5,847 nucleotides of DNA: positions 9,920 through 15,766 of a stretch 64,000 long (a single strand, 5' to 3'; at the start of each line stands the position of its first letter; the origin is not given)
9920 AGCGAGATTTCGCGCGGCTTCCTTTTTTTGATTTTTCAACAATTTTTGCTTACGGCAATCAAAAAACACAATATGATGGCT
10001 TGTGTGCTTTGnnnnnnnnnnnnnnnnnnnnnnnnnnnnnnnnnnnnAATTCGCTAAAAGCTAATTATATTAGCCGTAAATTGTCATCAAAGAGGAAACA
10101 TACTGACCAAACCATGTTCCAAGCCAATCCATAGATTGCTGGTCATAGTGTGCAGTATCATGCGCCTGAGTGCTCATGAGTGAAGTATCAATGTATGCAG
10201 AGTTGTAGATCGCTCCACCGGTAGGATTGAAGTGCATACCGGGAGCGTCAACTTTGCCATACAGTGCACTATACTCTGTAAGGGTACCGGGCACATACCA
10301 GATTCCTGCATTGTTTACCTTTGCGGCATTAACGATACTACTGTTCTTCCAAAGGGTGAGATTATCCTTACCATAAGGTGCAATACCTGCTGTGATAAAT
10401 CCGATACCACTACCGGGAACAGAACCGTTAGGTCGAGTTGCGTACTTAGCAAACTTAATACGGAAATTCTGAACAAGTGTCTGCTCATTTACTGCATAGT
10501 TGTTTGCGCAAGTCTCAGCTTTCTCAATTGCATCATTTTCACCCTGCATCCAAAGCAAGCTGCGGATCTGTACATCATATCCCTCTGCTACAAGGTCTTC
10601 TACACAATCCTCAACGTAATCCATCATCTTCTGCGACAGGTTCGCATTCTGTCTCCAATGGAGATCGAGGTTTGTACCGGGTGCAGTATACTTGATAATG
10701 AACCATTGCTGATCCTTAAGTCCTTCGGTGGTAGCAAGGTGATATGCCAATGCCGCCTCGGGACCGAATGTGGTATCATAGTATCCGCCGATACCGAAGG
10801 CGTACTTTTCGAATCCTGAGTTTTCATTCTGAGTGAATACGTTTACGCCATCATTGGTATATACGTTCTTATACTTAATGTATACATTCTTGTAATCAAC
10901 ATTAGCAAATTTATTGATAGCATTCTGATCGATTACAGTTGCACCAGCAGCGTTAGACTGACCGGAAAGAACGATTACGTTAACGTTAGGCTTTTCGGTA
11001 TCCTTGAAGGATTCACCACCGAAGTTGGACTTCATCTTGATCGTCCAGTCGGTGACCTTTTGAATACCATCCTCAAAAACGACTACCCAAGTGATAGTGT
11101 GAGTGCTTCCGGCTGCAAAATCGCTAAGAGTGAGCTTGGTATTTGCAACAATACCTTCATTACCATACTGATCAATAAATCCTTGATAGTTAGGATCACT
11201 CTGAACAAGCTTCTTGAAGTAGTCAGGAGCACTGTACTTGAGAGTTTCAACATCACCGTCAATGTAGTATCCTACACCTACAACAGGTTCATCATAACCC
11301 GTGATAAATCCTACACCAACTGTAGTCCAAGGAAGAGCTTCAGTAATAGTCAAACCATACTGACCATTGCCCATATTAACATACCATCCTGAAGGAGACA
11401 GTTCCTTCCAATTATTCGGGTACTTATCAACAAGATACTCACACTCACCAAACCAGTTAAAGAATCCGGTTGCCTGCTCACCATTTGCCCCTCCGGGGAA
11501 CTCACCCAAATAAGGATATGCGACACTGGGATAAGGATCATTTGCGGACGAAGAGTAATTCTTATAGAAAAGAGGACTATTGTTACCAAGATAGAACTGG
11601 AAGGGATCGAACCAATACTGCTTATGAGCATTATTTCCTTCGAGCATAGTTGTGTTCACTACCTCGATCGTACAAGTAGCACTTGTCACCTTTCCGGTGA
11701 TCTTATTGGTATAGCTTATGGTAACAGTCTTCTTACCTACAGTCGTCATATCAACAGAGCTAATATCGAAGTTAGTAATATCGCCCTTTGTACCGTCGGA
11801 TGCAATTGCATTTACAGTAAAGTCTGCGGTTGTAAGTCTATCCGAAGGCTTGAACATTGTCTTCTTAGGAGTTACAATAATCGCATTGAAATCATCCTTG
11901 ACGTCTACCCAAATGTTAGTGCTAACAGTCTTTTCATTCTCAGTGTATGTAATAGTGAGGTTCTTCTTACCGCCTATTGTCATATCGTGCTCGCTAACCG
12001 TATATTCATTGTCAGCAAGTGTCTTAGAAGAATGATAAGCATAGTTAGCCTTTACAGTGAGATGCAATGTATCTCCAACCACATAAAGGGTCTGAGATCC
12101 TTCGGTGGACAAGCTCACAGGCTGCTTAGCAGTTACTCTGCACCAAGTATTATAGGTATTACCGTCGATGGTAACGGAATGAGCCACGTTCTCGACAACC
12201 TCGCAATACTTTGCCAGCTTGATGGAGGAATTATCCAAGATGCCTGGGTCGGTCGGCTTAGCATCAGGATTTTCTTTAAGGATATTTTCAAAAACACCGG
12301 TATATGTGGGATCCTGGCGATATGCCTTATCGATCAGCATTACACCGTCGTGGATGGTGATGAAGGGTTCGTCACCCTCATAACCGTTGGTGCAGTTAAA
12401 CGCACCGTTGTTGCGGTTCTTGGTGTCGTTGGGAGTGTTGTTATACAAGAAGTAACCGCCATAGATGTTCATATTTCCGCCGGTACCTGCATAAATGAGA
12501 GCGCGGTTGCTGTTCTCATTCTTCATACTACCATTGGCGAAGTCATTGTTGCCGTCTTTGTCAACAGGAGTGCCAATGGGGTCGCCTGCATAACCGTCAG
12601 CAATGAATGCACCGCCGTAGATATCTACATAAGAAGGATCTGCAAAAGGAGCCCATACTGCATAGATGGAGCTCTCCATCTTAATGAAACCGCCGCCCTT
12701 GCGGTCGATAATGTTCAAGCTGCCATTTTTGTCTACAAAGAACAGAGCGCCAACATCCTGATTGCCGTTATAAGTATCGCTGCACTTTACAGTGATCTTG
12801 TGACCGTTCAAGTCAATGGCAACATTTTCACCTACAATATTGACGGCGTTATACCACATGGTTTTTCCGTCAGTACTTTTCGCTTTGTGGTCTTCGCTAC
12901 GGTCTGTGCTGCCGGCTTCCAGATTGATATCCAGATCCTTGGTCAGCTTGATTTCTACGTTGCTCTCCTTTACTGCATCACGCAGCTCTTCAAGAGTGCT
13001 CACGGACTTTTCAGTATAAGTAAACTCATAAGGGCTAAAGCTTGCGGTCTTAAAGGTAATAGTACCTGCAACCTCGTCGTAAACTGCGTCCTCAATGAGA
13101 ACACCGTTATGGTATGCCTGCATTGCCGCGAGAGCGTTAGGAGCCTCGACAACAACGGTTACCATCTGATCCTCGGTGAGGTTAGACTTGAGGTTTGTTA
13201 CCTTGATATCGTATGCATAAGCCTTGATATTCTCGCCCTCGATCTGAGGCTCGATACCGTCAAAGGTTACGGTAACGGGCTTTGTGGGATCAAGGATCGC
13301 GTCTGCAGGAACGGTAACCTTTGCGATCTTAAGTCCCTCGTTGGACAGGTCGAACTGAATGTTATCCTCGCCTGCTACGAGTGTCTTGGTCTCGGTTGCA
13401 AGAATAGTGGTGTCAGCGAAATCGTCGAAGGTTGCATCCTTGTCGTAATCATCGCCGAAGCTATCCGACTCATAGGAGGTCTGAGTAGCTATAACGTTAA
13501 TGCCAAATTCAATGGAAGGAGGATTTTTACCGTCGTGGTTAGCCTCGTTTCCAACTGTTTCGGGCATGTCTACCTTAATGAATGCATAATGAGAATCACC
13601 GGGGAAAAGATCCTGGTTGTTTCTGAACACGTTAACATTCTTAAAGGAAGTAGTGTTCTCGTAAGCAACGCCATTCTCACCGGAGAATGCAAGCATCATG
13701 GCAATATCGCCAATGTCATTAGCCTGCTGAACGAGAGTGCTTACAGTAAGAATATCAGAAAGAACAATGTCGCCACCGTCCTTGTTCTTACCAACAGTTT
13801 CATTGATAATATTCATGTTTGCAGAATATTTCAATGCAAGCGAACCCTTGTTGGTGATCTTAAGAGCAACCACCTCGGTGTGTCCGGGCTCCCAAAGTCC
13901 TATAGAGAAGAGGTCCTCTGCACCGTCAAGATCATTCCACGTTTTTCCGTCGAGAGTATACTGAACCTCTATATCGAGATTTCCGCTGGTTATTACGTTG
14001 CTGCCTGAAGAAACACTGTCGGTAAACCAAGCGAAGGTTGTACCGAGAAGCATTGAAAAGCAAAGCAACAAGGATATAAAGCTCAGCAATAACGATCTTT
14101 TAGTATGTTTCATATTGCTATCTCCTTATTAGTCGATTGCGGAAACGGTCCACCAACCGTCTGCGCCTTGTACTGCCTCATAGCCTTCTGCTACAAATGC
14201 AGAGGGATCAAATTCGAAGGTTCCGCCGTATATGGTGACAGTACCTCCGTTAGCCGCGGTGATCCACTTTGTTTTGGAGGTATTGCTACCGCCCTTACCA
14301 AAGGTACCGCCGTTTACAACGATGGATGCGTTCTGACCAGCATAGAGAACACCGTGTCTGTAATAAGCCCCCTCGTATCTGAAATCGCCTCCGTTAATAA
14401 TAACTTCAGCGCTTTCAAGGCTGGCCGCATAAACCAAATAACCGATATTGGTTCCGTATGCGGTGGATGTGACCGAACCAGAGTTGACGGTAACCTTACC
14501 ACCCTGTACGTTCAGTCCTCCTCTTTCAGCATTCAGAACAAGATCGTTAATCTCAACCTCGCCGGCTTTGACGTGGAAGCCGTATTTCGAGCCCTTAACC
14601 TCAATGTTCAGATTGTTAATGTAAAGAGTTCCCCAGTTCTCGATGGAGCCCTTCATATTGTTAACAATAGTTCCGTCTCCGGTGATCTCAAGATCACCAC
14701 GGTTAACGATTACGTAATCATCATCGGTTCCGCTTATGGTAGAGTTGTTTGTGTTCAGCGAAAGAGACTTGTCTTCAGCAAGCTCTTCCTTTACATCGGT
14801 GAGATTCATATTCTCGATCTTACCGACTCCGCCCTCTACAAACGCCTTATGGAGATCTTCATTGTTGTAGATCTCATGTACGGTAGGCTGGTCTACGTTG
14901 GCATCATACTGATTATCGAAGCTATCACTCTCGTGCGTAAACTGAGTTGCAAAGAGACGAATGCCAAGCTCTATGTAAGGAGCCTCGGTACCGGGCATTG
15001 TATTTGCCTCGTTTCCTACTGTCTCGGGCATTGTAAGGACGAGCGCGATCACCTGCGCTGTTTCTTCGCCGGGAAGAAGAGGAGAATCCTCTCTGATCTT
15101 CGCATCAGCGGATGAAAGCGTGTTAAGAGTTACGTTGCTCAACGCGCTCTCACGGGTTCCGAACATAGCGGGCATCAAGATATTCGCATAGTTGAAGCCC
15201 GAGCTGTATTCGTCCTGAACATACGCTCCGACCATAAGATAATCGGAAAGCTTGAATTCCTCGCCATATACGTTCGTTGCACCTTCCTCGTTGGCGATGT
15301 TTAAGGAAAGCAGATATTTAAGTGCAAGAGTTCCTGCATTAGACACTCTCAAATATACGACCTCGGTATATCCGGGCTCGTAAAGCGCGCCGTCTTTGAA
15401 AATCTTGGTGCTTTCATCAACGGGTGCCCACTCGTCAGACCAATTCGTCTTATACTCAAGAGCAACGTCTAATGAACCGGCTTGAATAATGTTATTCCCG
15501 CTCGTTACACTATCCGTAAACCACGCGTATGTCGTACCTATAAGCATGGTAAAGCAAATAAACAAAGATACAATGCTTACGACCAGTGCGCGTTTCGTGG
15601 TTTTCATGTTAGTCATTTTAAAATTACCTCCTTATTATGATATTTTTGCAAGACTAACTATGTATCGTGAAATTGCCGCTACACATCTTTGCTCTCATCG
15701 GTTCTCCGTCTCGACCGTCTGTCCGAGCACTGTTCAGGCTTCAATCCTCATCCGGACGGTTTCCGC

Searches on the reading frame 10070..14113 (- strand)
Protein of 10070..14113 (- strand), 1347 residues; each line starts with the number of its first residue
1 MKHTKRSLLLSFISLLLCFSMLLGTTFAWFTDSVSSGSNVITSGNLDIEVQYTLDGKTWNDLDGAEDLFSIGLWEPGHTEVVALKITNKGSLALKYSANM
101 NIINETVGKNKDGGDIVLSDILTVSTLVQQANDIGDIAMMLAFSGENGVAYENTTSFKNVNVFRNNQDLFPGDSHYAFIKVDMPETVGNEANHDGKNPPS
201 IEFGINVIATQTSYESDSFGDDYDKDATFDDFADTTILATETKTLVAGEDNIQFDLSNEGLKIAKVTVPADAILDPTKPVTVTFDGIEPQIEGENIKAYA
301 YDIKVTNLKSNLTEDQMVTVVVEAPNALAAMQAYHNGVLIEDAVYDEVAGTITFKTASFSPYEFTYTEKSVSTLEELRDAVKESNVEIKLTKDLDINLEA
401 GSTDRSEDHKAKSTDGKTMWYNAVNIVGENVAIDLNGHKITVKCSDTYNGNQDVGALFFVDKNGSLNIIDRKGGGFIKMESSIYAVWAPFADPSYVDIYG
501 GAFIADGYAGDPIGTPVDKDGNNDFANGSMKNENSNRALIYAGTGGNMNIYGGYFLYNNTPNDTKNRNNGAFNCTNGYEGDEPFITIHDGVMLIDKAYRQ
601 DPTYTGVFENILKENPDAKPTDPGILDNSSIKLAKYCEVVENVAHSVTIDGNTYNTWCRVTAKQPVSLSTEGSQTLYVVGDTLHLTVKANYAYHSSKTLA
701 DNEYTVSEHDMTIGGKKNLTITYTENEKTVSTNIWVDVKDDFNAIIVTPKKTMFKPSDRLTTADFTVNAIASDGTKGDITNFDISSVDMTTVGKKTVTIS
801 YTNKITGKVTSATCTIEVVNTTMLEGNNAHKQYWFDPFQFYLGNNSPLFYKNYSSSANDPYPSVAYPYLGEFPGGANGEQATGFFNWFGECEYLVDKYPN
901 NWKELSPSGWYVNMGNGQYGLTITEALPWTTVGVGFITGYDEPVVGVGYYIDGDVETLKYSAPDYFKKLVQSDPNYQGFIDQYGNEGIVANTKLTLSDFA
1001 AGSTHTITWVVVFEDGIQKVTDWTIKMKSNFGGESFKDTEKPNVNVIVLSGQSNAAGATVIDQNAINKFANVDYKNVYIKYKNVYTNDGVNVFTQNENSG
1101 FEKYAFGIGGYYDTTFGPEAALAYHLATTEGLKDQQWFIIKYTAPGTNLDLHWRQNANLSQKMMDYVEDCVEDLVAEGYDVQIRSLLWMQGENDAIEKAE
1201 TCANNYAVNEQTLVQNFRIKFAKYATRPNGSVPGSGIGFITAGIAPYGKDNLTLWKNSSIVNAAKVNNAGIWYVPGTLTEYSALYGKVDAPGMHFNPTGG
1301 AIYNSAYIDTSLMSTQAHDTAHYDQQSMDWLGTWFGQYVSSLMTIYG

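Call 4: search_protein_families(library=pfam, proteins=[window:10070-14113:-], max_evalue=0.01)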
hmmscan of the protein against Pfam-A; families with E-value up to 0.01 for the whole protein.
window:10070-14113:- (1347 aa): 3 families
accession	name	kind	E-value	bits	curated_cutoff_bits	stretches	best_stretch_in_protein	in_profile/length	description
PF03629.24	SASA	-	5.8e-13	49.4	24.8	1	1044-1220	2-155/226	Carbohydrate esterase, sialic acid-specific acetylesterase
PF07523.18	Big_3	-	9.5e-08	32.6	21.2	2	674-730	5-64/68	Bacterial Ig-like domain (group 3)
PF12389.13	Peptidase_M73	-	5.8e-05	23.5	22.5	1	5-133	3-116/196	Camelysin metallo-endopeptidase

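Call 21: search_protein_families(library=ncbifam, proteins=[window:10070-14113:-], max_evalue=0.001)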
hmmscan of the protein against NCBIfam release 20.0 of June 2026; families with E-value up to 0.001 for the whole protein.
window:10070-14113:- (1347 aa): 1 family
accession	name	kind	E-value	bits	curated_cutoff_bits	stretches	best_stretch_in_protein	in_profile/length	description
TIGR04088.1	cognate_SipW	domain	0.00018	21.6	19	1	20-46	8-34/34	SipW-dependent-type signal peptide-containing protein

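Call 66: search_protein_families(library=pfam, proteins=[window:10070-14113:-], max_evalue=1)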
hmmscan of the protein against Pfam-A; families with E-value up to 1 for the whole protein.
window:10070-14113:- (1347 aa): 6 families
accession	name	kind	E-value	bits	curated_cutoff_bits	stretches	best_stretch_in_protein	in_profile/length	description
PF03629.24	SASA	-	5.8e-13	49.4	24.8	1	1044-1220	2-155/226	Carbohydrate esterase, sialic acid-specific acetylesterase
PF07523.18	Big_3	-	9.5e-08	32.6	21.2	2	674-730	5-64/68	Bacterial Ig-like domain (group 3)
PF12389.13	Peptidase_M73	-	5.8e-05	23.5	22.5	1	5-133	3-116/196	Camelysin metallo-endopeptidase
PF00754.31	F5_F8_type_C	-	0.011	16.3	28.2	0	400-452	4-57/127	F5/8 type C domain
PF02752.27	Arrestin_C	-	0.39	11.5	27.7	0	664-810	3-116/137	Arrestin (or S-antigen), C-terminal domain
PF10651.15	BppU_N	-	0.46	10.6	23.1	1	278-355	1-80/142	BppU N-terminal domain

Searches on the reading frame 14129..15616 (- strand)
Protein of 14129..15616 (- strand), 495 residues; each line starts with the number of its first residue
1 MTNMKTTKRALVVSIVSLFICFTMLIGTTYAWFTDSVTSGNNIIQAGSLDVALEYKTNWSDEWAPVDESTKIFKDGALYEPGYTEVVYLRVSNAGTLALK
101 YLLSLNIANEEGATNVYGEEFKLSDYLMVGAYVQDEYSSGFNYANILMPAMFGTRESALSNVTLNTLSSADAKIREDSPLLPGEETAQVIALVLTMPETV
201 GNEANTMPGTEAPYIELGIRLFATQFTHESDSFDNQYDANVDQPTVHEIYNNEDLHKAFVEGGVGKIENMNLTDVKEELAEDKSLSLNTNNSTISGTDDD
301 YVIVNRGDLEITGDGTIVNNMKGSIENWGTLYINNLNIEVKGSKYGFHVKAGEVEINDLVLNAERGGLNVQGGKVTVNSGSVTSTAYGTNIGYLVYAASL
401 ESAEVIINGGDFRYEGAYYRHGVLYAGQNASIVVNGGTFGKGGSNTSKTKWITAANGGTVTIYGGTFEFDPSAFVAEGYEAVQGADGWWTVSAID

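Call 4: search_protein_families(library=pfam, proteins=[window:14129-15616:-], max_evalue=0.01)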
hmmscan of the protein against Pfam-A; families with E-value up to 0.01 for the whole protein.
window:14129-15616:- (495 aa): 1 family
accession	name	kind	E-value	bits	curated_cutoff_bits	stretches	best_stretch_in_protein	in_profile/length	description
PF12389.13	Peptidase_M73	-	3.9e-05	24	22.5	1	8-57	3-51/196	Camelysin metallo-endopeptidase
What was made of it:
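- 14129..15616 (-): First regulated gene: 495-aa secreted protein with a SipW-type signal peptide, a TasA-like N-terminal domain and a C-terminal beta-solenoid. Pfam Peptidase_M73 over residues 8-57 only (call 4).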

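Call 11: find_encoding_contigs(protein=window:14129-15616:-, flank=3000, max_places=10)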
Protein window:14129-15616:- (495 aa): 1 contig read that carries it; 1 place shown.
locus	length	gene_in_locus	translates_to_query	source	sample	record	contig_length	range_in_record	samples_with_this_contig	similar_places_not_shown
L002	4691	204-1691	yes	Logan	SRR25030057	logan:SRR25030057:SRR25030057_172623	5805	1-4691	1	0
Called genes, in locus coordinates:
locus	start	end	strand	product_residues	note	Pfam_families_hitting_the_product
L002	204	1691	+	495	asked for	-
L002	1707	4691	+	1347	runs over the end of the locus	PF07523:Big_3 (faint), PF03629:SASA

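Call 21: search_protein_families(library=ncbifam, proteins=[window:14129-15616:-], max_evalue=0.001)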
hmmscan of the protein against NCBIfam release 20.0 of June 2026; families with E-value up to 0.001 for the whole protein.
window:14129-15616:- (495 aa): 1 family
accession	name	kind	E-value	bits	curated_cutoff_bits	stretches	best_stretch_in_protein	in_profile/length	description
TIGR04088.1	cognate_SipW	domain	2e-05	24.6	19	1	24-49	9-34/34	SipW-dependent-type signal peptide-containing protein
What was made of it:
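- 14129..15616 (-): TIGR04088 24.6 bits against a cut-off of 19 (call 21).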

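Call 46: search_solved_structures(query=window:14129-15616:-, max_evalue=0.1)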
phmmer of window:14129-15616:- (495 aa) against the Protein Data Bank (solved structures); distinct sequences matched with E-value up to 0.1: 0.
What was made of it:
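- Tried and rejected: The 495-aa protein gave nothing (call 46).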

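Call 59: find_homologous_proteins(query=window:14129-15616:-, max_evalue=0.00001)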
Query window:14129-15616:- (495 aa): 5352 proteins with E <= 0.00001 among 8000 candidates; the best 120 are listed.
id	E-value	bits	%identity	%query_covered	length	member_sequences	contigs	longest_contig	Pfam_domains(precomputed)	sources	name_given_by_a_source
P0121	0.0e+0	1095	100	100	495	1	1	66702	-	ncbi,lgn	-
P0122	0.0e+0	1086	99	100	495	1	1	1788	-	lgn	-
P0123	0.0e+0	1073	97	100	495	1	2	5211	-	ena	-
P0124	0.0e+0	1034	94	100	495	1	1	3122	-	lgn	-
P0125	1.5e-281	952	85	100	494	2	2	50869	-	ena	-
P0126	1.6e-276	936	87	100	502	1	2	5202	PF12389.14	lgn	-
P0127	2.8e-273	925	82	100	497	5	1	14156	-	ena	-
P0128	5.0e-273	924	83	100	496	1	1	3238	PF12389.14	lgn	-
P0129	5.1e-270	915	82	100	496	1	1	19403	PF12389.14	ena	-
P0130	4.5e-269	911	80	100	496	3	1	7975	PF12389.14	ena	-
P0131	2.2e-263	893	80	100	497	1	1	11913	PF12389.14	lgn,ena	-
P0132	8.5e-263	891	80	100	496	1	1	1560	-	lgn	-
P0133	1.7e-262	890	80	100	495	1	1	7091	-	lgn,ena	-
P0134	1.8e-262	890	79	100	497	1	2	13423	PF12389.14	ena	-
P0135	2.8e-261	886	80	100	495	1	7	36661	-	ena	-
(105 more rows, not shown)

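Call 66: search_protein_families(library=pfam, proteins=[window:14129-15616:-], max_evalue=1)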
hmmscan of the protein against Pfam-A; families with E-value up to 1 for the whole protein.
window:14129-15616:- (495 aa): 1 family
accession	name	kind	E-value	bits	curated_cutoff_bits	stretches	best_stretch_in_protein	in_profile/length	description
PF12389.13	Peptidase_M73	-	3.9e-05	24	22.5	1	8-57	3-51/196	Camelysin metallo-endopeptidase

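Call 70: predict_structure(alignment_id=A2)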
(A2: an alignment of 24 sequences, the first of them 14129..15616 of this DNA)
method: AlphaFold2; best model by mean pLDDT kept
length: 495 residues; sequences in the alignment: 24
mean_pLDDT: 85.7   pTM: 0.59
mean pLDDT of the five models: 85.7, 84.5, 84.5, 84.2, 83.0
residues with pLDDT >= 90: 240; 70-90: 203; 50-70: 40; < 50: 12
segments of 3 or more residues with pLDDT < 50: 237-239
pLDDT, mean of each block of 10 residues (from residue 1): 61 84 73 55 64 90 87 71 90 84 84 83 88 86 88 91 87 80 82 90 79 82 68 50 75 95 87 93 92 86 96 90 87 95 91 96 94 96 90 94 96 91 95 97 84 94 97 96 95 88
secondary structure, 60 per line:
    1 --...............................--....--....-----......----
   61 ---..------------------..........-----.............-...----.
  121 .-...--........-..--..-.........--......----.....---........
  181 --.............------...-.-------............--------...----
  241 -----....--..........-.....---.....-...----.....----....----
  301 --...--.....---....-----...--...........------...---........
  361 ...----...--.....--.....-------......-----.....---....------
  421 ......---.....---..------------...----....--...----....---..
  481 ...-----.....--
elements in order: H3-33 E36-39 E42-45 E51-56 E84-93 E99-111 E113-115 E128-135 H144-152 H155-160 E173-180 E183-195 E214-225 E246-249 H252-261 E263-267 E271-275 E277-279 E284-288 E293-296 E303-305 E308-312 E316-319 E325-327 E330-340 E347-349 E353-363 E368-370 E373-377 E380-384 E392-397 E403-407 E411-414 E421-426 E430-434 E452-454 E459-462 E465-467 E479-483 E489-493
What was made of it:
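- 14129..15616 (-): AlphaFold model with pLDDT 85.7 (call 70).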

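Call 72: fold_search(model_id=the predicted structure, library=pdb)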
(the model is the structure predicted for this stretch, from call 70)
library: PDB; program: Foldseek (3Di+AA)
matches with E <= 10: 596; with E <= 0.001: 1
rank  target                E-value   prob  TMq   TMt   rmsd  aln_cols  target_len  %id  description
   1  8aur_A                1.0e-04  1.00  0.20  0.39  11.7       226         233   14  Cryo-EM structure of a TasA fibre (released 2022-11-30)
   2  4y2l_B                1.7e-02  0.66  0.14  0.31  15.3       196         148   13  Structure of CFA/I pili major subunit CfaB trimer (released 2016-08-10)
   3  4y2l_F                1.8e-02  0.75  0.14  0.33  15.3       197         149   14  Structure of CFA/I pili major subunit CfaB trimer (released 2016-08-10)
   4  4y2l_A                2.5e-02  0.60  0.14  0.31  14.9       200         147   14  Structure of CFA/I pili major subunit CfaB trimer (released 2016-08-10)
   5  1jv2_A                2.9e-02  0.44  0.13  0.08  20.0       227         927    6  CRYSTAL STRUCTURE OF THE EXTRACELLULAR SEGMENT OF INTEGRIN ALPHAVBETA3 (released 2001-10-17)
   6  4y2l_D                3.6e-02  0.51  0.14  0.29  15.4       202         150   13  Structure of CFA/I pili major subunit CfaB trimer (released 2016-08-10)
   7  8eht_B                3.6e-02  0.33  0.12  0.26  17.4       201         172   17  Cryo-EM reconstruction of the CS20 bacterial adhesion pili (released 2023-03-22)
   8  7fe0_A                4.1e-02  0.54  0.11  0.25  21.1       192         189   11  AvmM Catalyzes Macrocyclization in Alchivemycin A Biosynthesis (released 2021-09-01)
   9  4y2n_C                4.3e-02  0.54  0.14  0.33  15.4       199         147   11  Structure of CFA/I pili major subunit CfaB trimer (released 2016-08-10)
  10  5fqe_A                5.2e-02  0.51  0.13  0.11  19.1       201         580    5  The details of glycolipid glycan hydrolysis by the structural analysis of a family 123 glycoside hydrolase from Clostr (released 2016-03-30)
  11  5fqf_A                5.5e-02  0.47  0.13  0.11  19.3       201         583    6  The details of glycolipid glycan hydrolysis by the structural analysis of a family 123 glycoside hydrolase from Clostr (released 2016-03-30)
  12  7fe5_A                6.3e-02  0.72  0.13  0.30  20.4       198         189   12  AvmM Catalyzes Macrocyclization in Alchivemycin A Biosynthesis (released 2021-09-01)
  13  9wca_F                8.4e-02  0.60  0.16  0.23  23.1       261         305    8  Closed state of A8 gpJ 713 central tail fiber (released 2026-01-28)
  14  8k2f                  8.8e-02  0.25  0.15  0.15  21.7       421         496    7  Crystal structure of Group 1 oligosaccharide-releasing beta-N-acetylgalactosaminidase NgaCa from Cohnella abietis, apo 1 (released 2024-04-24)
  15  8k2g_A                9.7e-02  0.44  0.16  0.15  18.1       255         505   10  Crystal structure of Group 1 Oligosaccharide-releasing beta-N-acetylgalactosaminidase NgaCa from Cohnella abietis, apo (released 2024-04-24)
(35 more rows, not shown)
